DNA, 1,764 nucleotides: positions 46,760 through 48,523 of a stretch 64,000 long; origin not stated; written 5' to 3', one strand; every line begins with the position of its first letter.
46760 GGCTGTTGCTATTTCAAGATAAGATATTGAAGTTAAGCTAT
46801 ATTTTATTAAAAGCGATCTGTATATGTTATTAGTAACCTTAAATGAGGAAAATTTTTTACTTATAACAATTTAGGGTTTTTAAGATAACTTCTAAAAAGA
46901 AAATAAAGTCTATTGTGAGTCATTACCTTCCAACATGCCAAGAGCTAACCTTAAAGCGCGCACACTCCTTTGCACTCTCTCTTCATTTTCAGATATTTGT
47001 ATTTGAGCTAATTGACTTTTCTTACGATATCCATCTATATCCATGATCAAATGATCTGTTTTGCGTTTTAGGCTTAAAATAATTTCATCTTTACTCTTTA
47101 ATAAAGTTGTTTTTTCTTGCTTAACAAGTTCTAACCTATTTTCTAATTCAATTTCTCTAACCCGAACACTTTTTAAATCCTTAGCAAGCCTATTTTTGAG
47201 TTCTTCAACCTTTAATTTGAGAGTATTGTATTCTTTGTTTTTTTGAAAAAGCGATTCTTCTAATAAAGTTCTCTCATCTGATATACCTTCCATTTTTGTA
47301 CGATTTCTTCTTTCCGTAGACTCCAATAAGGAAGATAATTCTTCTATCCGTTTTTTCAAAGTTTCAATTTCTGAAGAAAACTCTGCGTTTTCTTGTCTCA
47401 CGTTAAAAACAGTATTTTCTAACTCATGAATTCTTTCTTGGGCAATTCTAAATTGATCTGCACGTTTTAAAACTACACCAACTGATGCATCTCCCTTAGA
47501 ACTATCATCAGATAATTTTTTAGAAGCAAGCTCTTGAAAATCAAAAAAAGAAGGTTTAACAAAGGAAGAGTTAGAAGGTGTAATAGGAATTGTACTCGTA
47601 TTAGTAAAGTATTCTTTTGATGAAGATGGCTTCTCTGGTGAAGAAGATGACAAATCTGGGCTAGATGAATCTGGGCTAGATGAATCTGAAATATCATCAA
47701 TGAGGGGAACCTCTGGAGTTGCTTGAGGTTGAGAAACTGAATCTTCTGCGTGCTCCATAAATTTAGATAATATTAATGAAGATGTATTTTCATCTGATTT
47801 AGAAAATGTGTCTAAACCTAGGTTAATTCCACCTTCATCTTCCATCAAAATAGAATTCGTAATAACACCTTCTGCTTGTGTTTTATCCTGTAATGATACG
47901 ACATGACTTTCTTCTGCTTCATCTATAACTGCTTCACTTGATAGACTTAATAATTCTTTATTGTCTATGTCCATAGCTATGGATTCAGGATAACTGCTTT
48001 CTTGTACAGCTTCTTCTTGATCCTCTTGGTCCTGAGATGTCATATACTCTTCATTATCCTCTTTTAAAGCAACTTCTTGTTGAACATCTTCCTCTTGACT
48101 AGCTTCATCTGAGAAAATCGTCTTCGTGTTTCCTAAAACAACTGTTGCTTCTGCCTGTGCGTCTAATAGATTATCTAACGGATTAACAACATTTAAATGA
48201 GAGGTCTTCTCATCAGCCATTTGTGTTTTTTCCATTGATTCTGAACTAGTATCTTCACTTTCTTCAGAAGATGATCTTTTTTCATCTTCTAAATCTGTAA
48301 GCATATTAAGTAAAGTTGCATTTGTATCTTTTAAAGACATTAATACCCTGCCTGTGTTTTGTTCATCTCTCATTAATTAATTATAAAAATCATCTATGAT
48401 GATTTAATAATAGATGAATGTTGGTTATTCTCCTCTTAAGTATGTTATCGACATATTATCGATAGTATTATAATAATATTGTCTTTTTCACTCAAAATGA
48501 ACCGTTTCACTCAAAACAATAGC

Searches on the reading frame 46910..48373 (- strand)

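Call 68: search_protein_families(library=pfam, proteins=[window:46910-48373:-], max_evalue=0.00001)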
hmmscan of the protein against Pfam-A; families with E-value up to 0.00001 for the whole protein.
window:46910-48373:- (487 aa): 0 families

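Call 70: search_protein_families(library=pfam, proteins=[window:46910-48373:-], max_evalue=0.01)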
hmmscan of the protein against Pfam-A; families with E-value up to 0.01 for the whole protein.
window:46910-48373:- (487 aa): 2 families
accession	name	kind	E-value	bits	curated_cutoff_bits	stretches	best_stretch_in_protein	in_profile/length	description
PF12329.13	TMF_DNA_bd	-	0.0018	18.6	35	1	315-359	28-72/74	TATA element modulatory factor 1 DNA binding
PF00170.26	bZIP_1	-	0.0039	17.7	27.6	1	312-349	25-62/64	bZIP transcription factor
